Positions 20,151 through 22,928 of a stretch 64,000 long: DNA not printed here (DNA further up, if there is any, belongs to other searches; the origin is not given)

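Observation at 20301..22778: DUF4062 (TIR/Rossmann-like) - STAND NTPase - TPR protein: candidate single-gene antiphage or abortive-infection sensor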

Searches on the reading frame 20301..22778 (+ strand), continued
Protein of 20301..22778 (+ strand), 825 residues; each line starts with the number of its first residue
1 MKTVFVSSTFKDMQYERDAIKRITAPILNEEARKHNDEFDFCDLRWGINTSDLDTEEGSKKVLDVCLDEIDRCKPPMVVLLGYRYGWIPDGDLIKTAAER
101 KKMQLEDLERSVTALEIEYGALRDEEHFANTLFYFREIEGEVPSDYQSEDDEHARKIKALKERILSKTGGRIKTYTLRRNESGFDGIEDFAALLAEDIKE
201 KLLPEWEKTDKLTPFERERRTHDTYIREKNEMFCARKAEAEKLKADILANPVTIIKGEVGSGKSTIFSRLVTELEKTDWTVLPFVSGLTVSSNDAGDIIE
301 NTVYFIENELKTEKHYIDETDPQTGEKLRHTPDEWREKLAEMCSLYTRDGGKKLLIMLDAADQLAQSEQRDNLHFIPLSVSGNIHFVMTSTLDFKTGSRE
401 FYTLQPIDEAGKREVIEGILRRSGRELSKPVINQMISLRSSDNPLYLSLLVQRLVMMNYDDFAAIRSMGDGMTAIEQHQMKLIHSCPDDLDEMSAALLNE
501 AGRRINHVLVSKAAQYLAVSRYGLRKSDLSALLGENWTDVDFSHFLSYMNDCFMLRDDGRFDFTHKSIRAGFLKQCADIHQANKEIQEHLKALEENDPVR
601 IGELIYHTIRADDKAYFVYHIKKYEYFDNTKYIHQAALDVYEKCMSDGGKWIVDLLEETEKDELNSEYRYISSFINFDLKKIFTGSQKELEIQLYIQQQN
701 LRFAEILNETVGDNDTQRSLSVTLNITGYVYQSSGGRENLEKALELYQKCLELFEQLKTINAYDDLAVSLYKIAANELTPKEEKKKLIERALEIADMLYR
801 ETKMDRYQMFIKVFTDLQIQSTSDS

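Call 42: search_solved_structures(query=A1, max_evalue=1, show_alignments=0)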
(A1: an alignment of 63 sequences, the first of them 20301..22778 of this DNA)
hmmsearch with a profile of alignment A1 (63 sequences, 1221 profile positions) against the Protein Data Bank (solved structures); distinct sequences matched with E-value up to 1: 135 (the best 60 are shown).
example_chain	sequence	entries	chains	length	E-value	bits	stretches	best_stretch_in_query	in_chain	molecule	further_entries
11gz_A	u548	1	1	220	9.9e-30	106.4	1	4-203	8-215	Telomerase protein component 1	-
6xr1_A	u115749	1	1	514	1.1e-10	43.4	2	714-957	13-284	dTor_9x57R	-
3sf4_A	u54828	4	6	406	1.3e-08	36.5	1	760-1063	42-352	G-protein-signaling modulator 2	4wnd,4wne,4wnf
4wng_A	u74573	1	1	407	1.3e-08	36.5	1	760-1063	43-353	G-protein-signaling modulator 2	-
5a7d_B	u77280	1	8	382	2.8e-08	35.4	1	758-1052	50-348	PINS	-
6hc2_A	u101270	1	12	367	4.2e-08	34.8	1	760-1044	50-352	G-protein-signaling modulator 2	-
5a6c_A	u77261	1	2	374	7.1e-08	34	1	760-1056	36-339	G-PROTEIN-SIGNALING MODULATOR 2, AFADIN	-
3ro2_A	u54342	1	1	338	1.3e-07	33.2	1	758-930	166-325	G-protein-signaling modulator 2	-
4g2v_A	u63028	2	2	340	1.3e-07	33.2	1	759-1030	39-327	G-protein-signaling modulator 2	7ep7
4a1s_A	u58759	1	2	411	2.2e-07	32.4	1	758-1030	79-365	PARTNER OF INSCUTEABLE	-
7udj_H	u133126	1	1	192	8.3e-07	30.5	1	812-991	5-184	De novo designed helical repeat protein RPB_PEW3_R4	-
6xns_A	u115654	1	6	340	1.7e-06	29.5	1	909-1201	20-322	C3_crown-05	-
7obi_A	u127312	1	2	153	4.5e-06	28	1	769-906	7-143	CTPR-rv4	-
8fbo_A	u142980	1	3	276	7.3e-06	27.3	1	730-1012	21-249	KWOCA_102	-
5cwm_A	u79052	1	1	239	9.5e-06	27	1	763-955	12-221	Designed helical repeat protein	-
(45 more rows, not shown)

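Call 52: find_encoding_contigs(protein=P0033, flank=10000, max_places=2)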
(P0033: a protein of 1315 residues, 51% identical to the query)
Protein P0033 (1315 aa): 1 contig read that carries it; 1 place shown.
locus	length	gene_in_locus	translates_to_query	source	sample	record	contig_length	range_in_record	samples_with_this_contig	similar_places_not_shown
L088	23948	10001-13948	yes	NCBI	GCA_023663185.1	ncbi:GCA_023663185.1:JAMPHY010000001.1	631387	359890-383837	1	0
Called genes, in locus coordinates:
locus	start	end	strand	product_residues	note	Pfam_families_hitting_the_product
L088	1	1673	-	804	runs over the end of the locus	PF01966:HD, PF18182:mCpol (faint), PF18211:Csm1_B, PF22335:Cas10-Cmr2_palm2, PF20824:Cmr2_hel_dom2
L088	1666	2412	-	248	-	PF10040:CRISPR_Cas6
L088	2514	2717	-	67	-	-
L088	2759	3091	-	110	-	-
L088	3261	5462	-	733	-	PF05569:Peptidase_M56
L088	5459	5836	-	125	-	PF03965:Penicillinase_R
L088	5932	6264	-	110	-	-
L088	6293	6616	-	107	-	-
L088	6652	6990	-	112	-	-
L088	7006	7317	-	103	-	-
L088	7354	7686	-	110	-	-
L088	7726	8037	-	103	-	-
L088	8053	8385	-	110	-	-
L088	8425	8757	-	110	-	-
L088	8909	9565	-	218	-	PF23310:TPR_27 (faint), PF08238:Sel1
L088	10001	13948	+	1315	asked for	PF24883:NPHP3_N (weak)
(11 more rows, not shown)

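Call 53: find_encoding_contigs(protein=P0039, flank=10000, max_places=3)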
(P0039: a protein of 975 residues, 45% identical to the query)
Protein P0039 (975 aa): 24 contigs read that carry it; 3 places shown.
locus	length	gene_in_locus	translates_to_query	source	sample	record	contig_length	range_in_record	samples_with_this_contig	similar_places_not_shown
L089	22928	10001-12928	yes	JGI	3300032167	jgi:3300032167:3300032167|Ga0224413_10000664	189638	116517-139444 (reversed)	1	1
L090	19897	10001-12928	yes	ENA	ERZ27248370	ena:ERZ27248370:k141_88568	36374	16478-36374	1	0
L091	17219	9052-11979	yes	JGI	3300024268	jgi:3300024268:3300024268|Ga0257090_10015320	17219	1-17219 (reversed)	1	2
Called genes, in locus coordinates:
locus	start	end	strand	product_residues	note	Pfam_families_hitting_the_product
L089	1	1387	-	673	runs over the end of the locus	-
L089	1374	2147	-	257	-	PF13672:PP2C_2 (weak), PF07228:SpoIIE (faint), PF00481:PP2C (weak)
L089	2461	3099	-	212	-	-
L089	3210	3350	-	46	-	-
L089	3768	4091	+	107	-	-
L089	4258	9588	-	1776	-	PF13306:LRR_5, PF13855:LRR_8 (faint), PF09479:Flg_new, PF13306:LRR_5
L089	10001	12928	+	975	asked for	PF13271:DUF4062, PF20720:nSTAND3 (faint), PF24883:NPHP3_N (faint), PF13401:AAA_22 (weak), PF13424:TPR_12 (faint), PF13374:TPR_10 (faint), PF00515:TPR_1 (faint)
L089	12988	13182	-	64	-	-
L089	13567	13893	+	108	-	PF12844:HTH_19, PF13443:HTH_26 (weak), PF13560:HTH_31, PF01381:HTH_3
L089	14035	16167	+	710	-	PF13676:TIR_2, PF12799:LRR_4 (faint), PF23952:LRR_EndoS (faint)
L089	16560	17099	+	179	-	-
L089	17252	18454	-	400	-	PF01996:F420_ligase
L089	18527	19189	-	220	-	PF00132:Hexapep (faint), PF25084:LbH_EIF2B, PF25087:GMPPB_C (weak)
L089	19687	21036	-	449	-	PF02878:PGM_PMM_I, PF02879:PGM_PMM_II, PF02880:PGM_PMM_III, PF00408:PGM_PMM_IV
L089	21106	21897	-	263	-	PF01182:Glucosamine_iso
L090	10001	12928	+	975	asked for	PF13271:DUF4062, PF20720:nSTAND3 (faint), PF24883:NPHP3_N (faint), PF13401:AAA_22 (weak), PF13424:TPR_12 (faint), PF13374:TPR_10 (faint), PF00515:TPR_1 (faint)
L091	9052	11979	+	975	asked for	PF13271:DUF4062, PF20720:nSTAND3 (faint), PF24883:NPHP3_N (faint), PF13401:AAA_22 (weak), PF13424:TPR_12 (faint), PF13374:TPR_10 (faint), PF00515:TPR_1 (faint)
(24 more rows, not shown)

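Call 54: predict_structure(alignment_id=A1)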
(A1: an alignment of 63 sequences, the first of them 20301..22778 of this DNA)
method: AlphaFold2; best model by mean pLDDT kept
length: 825 residues; sequences in the alignment: 63
mean_pLDDT: 88.0   pTM: 0.78
mean pLDDT of the five models: 88.0, 87.7, 86.8, 86.2, 85.4
residues with pLDDT >= 90: 449; 70-90: 327; 50-70: 43; < 50: 6
segments of 3 or more residues with pLDDT < 50: 820-825
pLDDT, mean of each block of 10 residues (from residue 1): 82 84 86 81 61 62 73 81 85 82 83 88 88 93 84 91 88 91 89 95 90 90 90 88 96 96 95 96 92 93 96 91 79 92 89 95 88 92 96 93 93 91 83 95 94 82 78 87 95 93 85 95 91 86 78 82 90 94 97 90 95 97 87 93 95 97 94 95 85 97 97 94 95 92 94 87 84 86 87 84 69 56 43
secondary structure, 60 per line:
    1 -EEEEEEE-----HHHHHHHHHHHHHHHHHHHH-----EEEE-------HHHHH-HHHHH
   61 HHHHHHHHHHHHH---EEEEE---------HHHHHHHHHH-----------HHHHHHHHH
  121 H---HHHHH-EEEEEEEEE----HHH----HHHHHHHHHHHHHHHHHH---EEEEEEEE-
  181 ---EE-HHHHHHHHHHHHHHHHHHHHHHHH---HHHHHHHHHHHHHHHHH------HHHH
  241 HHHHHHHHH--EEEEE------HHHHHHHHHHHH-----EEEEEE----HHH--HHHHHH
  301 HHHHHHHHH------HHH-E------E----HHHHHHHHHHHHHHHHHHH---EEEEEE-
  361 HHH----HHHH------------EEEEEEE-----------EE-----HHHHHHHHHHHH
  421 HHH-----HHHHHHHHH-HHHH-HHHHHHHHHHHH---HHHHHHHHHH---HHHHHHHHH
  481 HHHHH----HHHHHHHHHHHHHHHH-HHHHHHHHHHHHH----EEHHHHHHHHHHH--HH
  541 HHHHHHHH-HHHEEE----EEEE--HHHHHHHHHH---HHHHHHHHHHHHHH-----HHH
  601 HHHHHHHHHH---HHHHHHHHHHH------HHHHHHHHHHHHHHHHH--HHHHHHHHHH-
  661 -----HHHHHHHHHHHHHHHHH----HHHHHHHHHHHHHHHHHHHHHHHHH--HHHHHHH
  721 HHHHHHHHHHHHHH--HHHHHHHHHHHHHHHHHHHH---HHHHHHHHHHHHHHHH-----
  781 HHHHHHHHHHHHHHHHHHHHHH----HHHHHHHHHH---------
elements in order (helices of 4 or more, strands of 3 or more residues): E2-8 H14-33 E39-42 H50-54 H56-73 E77-81 H91-100 H112-121 H125-129 E131-139 H151-168 E172-179 H187-210 H214-230 H237-249 E252-256 H263-274 E280-285 H295-309 H332-350 E354-359 H368-371 E384-390 H409-423 H429-437 H439-442 H444-455 H459-468 H472-485 H490-505 H507-519 H526-536 H539-548 E553-555 E560-563 H566-575 H579-592 H598-610 H614-624 H631-647 H650-659 H666-682 H687-711 H714-734 H737-756 H760-775 H781-802 H807-816

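Call 58: fold_search(model_id=the predicted structure, library=pdb)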
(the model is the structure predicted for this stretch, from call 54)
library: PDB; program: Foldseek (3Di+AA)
matches with E <= 10: 1372; with E <= 0.001: 51
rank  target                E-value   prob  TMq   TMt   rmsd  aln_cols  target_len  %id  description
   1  6mfv_A                8.2e-10  1.00  0.31  0.38  11.7       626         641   12  Crystal structure of the Signal Transduction ATPase with Numerous Domains (STAND) protein with a tetratricopeptide rep (released 2019-02-20)
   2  8dgc_B                6.0e-09  1.00  0.22  0.10  33.5       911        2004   12  Avs3 bound to phage PhiV-1 terminase (released 2022-08-03)
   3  9jap_A                1.4e-08  1.00  0.19  0.18  28.9      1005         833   12  Helical structure of EfAvs5(SIR2-STAND) (released 2025-03-19)
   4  9zjs_B                1.6e-08  1.00  0.25  0.21  23.1       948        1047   11  Human sterile alpha motif domain-containing protein 9 (SAMD9), asymmetric dimer "shell" shape (released 2026-02-25)
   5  9zjv_A                4.1e-08  1.00  0.28  0.22  18.9      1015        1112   10  Human sterile alpha motif domain-containing protein 9 (SAMD9), asymmetric dimer "wing" shape (released 2026-02-25)
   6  2qen                  4.4e-07  1.00  0.21  0.43  13.6       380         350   15  The walker-type atpase paby2304 of pyrococcus abyssi (released 2008-07-01)
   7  2fna_A                5.0e-07  1.00  0.19  0.39  13.7       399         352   16  Crystal structure of an archaeal aaa+ atpase (sso1545) from sulfolobus solfataricus p2 at 2.00 A resolution (released 2006-02-07)
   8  9h2l_A                1.8e-06  1.00  0.20  0.19  22.1       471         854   13  Cryo-EM structure of an octameric G10-resistosome from wheat (released 2025-09-24)
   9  7dfv_B                1.9e-06  1.00  0.20  0.29  22.4       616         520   13  Cryo-EM structure of plant NLR RPP1 tetramer core part (released 2020-12-16)
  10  9nc9_G                4.0e-06  1.00  0.17  0.18  27.8       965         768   10  Helical assembly of AVAST5 filament (released 2026-02-18)
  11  8bob_C                1.1e-05  1.00  0.31  0.56   7.9       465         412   12  Structural basis for negative regulation of the maltose system (released 2023-10-18)
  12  7u1a_A                2.1e-05  1.00  0.18  0.23  25.6       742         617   12  RFC:PCNA bound to dsDNA with a ssDNA gap of six nucleotides (released 2022-07-06)
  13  7jps_E                2.3e-05  1.00  0.21  0.38  16.0       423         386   13  ORC-DNA: Human Origin Recognition Complex (ORC) with DNA bound in the core (released 2020-09-09)
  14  9nc9_D                3.0e-05  1.00  0.17  0.18  26.3       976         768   10  Helical assembly of AVAST5 filament (released 2026-02-18)
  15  8hr8_A                4.3e-05  1.00  0.13  0.13  26.3       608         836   13  Structure of heptameric RdrA ring (released 2023-02-01)
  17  9nc9_E                7.2e-05  1.00  0.17  0.18  24.2       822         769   10  Helical assembly of AVAST5 filament (released 2026-02-18)
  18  9nc9_R                1.1e-04  0.99  0.16  0.16  30.6       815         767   12  Helical assembly of AVAST5 filament (released 2026-02-18)
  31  9nc9_P                4.9e-04  0.99  0.17  0.18  25.5       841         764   10  Helical assembly of AVAST5 filament (released 2026-02-18)
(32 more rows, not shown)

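Call 67: search_protein_representatives(protein=window:20301-22370:+)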
Query: 690 residues. Proteins with E-value up to 0.001 (for the whole library): 8298; up to 1e-10: 5803; up to 1e-30: 1289. The best 150 are listed.
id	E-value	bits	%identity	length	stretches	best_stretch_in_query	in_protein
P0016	6.5e-299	1009.6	67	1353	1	1-690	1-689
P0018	2.9e-290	981.0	64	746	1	1-685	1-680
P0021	5.7e-279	943.7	63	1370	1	1-676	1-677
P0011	4.2e-278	940.8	60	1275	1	1-687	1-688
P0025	1.9e-240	816.3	58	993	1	1-681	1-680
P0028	4.0e-240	815.3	58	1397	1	1-676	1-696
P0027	1.4e-227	773.9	53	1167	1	1-690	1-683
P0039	8.6e-216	734.9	52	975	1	1-657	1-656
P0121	6.7e-214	728.7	53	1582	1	1-658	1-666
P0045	2.1e-213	727.0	50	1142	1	1-676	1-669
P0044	9.8e-212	721.5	53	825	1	1-667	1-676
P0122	2.1e-210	717.1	53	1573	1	1-667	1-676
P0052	9.4e-204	695.1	52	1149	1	1-656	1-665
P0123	2.1e-203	693.9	51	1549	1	1-660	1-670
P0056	6.9e-202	689.0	49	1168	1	1-685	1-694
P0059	6.0e-196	669.3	47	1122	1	1-660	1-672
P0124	1.8e-190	651.3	47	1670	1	1-675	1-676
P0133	3.1e-171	587.7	45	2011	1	1-690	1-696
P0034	5.6e-168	576.9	43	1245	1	1-690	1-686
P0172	1.1e-140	486.8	41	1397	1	3-673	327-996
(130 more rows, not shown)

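Call 71: search_protein_families(library=padloc, proteins=[P0034, P0004, P0039, P0133, P0172, P0059, P0124], max_evalue=0.01)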
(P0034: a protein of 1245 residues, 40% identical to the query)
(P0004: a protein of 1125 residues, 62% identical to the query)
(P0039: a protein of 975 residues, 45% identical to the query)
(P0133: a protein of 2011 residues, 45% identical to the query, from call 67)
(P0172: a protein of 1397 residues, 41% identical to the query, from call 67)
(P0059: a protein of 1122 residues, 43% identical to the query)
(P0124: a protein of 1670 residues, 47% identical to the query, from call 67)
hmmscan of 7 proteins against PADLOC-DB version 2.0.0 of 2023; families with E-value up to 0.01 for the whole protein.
P0034 (1245 aa): 4 families
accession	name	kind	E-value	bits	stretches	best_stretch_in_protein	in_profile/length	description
PDLC04140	mad8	-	0.00057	17.5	1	254-291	28-67/314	mads_8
PDLC02350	AbiO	-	0.0011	15.9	1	246-292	191-231/468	AbiO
PDLC01169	TPR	-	0.0012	16.3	0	868-951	110-180/252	TPR repeats containing protein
PDLC02372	Nhi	-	0.0021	14.8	1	249-291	198-236/470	-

P0004 (1125 aa): 0 families

P0039 (975 aa): 3 families
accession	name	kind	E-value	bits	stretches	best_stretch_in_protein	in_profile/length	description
PDLC02350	AbiO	-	0.00011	19.1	1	238-287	180-229/468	AbiO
PDLC02372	Nhi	-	0.0012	15.6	1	232-284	181-232/470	-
PDLC04140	mad8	-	0.0029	15.1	0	236-344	10-113/314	mads_8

P0133 (2011 aa): 2 families
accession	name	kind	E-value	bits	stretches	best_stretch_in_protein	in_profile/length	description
PDLC04140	mad8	-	0.0024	15.5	0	255-297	28-68/314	mads_8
PDLC02911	VakA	-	0.0043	15.6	0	255-280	3-28/163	-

P0172 (1397 aa): 3 families
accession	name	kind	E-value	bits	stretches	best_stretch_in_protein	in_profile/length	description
PDLC03833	BnzA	-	3.6e-12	43.8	1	10-94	12-91/544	-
PDLC04135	mad3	-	3.5e-05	21.5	1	577-603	22-47/374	mads_3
PDLC04547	PDC-M26A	-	0.0012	15.5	1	564-619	319-372/724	-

P0059 (1122 aa): 8 families
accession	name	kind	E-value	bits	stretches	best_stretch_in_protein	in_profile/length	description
PDLC04476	PDC-M16A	-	0.0002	17.9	1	243-282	16-56/691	-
PDLC04140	mad8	-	0.00025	18.7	1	239-339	16-112/314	mads_8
PDLC00290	PtuA1|PtuA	-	0.00049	17.6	1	245-297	17-66/414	AAA ATPase domain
PDLC00303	PtuA1|PtuA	-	0.0018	15.4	1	251-339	12-100/386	AAA ATPase domain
PDLC04135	mad3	-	0.0021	15.6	1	245-279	18-50/374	mads_3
PDLC02673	DndF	-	0.0022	14.9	1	236-277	32-74/548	DndF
PDLC01148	RecD_like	-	0.0032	13.8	1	215-285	288-362/719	RecD/Tra ATPase fused to N-terminal HHH domain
PDLC02350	AbiO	-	0.0072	13.1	0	243-382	186-303/468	AbiO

P0124 (1670 aa): 1 family
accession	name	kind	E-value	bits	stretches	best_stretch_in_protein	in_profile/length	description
PDLC04140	mad8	-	0.008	13.7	0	235-278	13-57/314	mads_8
